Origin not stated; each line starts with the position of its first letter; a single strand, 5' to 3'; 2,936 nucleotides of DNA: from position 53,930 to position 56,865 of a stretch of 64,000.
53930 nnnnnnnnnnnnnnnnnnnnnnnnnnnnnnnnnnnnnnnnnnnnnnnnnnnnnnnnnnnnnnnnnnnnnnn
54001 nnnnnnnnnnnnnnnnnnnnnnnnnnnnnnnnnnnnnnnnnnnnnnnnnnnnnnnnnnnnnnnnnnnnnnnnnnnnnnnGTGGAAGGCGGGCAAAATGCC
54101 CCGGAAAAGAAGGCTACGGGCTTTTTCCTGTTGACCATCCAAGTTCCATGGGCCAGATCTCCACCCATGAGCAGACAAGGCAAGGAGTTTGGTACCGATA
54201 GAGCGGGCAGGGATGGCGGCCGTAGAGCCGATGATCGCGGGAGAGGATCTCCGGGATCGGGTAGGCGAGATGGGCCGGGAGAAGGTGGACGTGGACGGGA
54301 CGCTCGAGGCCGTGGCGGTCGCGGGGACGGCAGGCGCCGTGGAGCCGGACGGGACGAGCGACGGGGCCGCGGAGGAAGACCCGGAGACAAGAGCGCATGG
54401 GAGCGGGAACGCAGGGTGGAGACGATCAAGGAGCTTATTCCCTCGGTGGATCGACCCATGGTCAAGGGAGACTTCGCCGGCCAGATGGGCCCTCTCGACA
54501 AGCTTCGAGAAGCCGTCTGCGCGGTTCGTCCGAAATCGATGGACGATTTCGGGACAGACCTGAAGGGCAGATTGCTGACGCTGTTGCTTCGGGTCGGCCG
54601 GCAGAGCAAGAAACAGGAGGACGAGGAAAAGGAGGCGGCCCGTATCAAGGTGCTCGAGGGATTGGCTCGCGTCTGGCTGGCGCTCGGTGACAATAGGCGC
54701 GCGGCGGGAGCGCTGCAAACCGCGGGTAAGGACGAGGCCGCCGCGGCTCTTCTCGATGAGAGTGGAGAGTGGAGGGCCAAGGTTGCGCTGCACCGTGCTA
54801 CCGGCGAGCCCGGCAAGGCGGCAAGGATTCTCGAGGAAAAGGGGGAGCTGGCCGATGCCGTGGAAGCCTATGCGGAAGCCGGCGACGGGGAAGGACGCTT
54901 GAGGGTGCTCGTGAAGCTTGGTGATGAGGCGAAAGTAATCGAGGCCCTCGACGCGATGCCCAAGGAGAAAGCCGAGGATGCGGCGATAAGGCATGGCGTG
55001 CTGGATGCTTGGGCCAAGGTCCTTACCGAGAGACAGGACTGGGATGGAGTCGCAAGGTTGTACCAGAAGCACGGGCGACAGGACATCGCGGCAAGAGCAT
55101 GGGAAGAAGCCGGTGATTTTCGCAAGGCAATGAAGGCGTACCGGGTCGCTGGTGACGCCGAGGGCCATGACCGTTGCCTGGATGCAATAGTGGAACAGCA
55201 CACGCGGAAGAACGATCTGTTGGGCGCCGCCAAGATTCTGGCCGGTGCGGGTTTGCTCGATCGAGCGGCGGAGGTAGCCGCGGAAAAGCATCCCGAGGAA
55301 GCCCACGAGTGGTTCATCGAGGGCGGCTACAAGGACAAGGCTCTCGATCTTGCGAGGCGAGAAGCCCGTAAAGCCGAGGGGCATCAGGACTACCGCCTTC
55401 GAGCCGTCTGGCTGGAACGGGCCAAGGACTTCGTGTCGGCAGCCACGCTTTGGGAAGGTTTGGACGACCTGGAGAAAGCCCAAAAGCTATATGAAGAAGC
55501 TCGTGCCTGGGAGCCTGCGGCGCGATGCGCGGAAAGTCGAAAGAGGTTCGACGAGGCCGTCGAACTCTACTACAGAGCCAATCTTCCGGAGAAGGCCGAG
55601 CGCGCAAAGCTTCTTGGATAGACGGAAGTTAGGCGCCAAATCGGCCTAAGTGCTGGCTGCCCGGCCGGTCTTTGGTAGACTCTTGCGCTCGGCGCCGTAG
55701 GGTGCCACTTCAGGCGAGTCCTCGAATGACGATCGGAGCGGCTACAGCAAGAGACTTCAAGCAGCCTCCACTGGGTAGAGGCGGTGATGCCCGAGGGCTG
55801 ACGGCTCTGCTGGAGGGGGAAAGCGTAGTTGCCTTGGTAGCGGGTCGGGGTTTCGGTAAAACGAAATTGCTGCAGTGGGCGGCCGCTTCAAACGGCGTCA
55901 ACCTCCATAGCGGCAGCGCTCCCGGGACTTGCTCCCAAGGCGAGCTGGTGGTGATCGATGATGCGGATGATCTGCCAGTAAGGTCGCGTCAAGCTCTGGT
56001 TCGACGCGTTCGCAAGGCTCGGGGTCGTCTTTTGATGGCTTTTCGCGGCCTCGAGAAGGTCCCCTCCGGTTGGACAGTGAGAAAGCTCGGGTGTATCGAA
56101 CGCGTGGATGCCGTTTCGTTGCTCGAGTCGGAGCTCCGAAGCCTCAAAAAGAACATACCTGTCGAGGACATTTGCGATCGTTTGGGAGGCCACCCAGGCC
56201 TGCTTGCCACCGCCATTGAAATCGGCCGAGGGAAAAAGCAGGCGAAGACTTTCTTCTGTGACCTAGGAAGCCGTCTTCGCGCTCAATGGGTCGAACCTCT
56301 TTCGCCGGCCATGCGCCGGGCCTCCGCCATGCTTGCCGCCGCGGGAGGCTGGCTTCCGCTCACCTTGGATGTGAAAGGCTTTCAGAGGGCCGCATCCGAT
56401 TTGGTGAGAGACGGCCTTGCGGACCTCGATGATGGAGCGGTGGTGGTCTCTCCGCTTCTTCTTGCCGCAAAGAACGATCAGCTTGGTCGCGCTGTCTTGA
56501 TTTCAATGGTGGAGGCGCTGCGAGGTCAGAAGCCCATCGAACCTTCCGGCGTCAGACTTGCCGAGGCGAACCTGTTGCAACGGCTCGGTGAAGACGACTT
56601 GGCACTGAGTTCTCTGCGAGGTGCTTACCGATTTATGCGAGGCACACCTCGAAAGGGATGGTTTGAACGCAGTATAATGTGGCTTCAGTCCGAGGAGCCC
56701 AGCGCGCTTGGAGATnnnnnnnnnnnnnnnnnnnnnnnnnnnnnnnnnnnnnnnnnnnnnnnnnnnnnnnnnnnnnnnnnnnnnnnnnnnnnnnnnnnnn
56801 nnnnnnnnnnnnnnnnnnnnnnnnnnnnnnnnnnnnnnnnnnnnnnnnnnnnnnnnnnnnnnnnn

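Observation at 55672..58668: Compact STAND-type NTPase with TPR array and an unusual C-terminal OmpR-type winged helix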

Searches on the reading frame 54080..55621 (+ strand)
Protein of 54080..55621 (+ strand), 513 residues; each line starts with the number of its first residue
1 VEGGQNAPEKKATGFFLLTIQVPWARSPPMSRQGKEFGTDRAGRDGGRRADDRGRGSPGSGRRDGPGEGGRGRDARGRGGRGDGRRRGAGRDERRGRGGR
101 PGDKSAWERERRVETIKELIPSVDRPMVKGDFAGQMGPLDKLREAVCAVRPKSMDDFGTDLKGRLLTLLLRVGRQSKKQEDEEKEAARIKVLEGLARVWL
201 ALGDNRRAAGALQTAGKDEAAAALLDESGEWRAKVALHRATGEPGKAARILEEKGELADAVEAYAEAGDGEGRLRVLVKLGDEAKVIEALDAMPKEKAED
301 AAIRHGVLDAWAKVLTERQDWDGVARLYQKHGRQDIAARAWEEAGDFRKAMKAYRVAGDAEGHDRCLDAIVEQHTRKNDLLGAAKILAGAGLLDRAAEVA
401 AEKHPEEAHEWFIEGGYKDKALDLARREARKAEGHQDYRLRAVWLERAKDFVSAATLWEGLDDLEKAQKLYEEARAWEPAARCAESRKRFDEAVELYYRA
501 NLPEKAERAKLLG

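Call 6: search_protein_families(library=pfam, proteins=[window:54080-55621:+], max_evalue=1)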
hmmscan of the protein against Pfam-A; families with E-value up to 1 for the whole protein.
window:54080-55621:+ (513 aa): 7 families
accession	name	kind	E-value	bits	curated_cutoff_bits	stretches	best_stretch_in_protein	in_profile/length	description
PF25295.1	TPR_IFT122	-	7.3e-06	25.9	75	1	312-505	81-259/381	IFT122, TPR domain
PF24762.1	TPR_IF140-IFT172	-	4.8e-05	22.6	26.8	1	322-361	407-446/486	IF140/IFT172 TPR domain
PF00637.26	Clathrin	-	0.00053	20.2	29.6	0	312-375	77-140/143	Region in Clathrin and VPS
PF14938.12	SNAP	-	0.026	14.4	25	1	401-506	10-113/282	Soluble NSF attachment protein, SNAP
PF25170.1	TPR_WDR35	-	0.12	12.7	27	0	246-286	9-49/68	WD repeat-containing protein 35, TPR repeats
PF07719.23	TPR_2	-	0.39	11.4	27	0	457-479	10-32/34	Tetratricopeptide repeat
PF00515.34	TPR_1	-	0.9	9.9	27.8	0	483-500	10-27/34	Tetratricopeptide repeat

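Call 7: search_protein_families(library=ncbifam, proteins=[window:54080-55621:+], max_evalue=1)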
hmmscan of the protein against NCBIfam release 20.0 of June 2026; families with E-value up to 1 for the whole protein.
window:54080-55621:+ (513 aa): 1 family
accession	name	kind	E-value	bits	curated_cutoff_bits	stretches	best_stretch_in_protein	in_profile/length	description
TIGR02928.1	TIGR02928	subfamily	0.38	9.5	181.3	0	334-360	228-254/366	orc1/cdc6 family replication initiation protein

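Call 9: search_protein_families(library=padloc, proteins=[window:54080-55621:+], max_evalue=1)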
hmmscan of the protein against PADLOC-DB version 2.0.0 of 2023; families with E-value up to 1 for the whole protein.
window:54080-55621:+ (513 aa): 0 families

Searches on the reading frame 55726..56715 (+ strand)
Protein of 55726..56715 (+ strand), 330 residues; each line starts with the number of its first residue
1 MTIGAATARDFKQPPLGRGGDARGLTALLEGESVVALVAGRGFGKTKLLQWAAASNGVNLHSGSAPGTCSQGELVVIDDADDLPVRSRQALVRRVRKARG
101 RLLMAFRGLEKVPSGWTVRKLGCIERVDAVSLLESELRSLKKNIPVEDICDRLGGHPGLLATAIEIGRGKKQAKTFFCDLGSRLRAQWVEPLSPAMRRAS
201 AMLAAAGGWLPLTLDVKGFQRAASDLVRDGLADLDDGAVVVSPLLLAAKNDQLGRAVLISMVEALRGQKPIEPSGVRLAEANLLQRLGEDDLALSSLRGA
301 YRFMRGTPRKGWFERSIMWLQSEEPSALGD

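Call 50: predict_structure(alignment_id=A3)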
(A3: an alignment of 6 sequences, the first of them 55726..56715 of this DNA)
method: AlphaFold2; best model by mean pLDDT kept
length: 330 residues; sequences in the alignment: 6
mean_pLDDT: 81.2   pTM: 0.78
mean pLDDT of the five models: 81.2, 81.0, 80.9, 77.1, 77.1
residues with pLDDT >= 90: 104; 70-90: 176; 50-70: 27; < 50: 23
segments of 3 or more residues with pLDDT < 50: 1-23
pLDDT, mean of each block of 10 residues (from residue 1): 30 44 55 81 78 77 86 89 90 92 86 82 77 76 74 82 83 76 92 95 94 89 88 88 87 94 87 90 92 93 83 82 67
secondary structure, 60 per line:
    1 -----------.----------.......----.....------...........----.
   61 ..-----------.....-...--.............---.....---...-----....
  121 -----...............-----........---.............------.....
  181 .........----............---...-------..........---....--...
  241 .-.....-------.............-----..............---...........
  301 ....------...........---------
elements in order: H23-29 E34-38 H45-55 E60-62 E74-78 H85-97 E101-105 E117-120 H126-140 H146-153 H157-169 H176-189 H194-205 E209-211 H219-228 E232-235 E238-241 H243-247 H255-267 H273-286 H290-304 H311-321
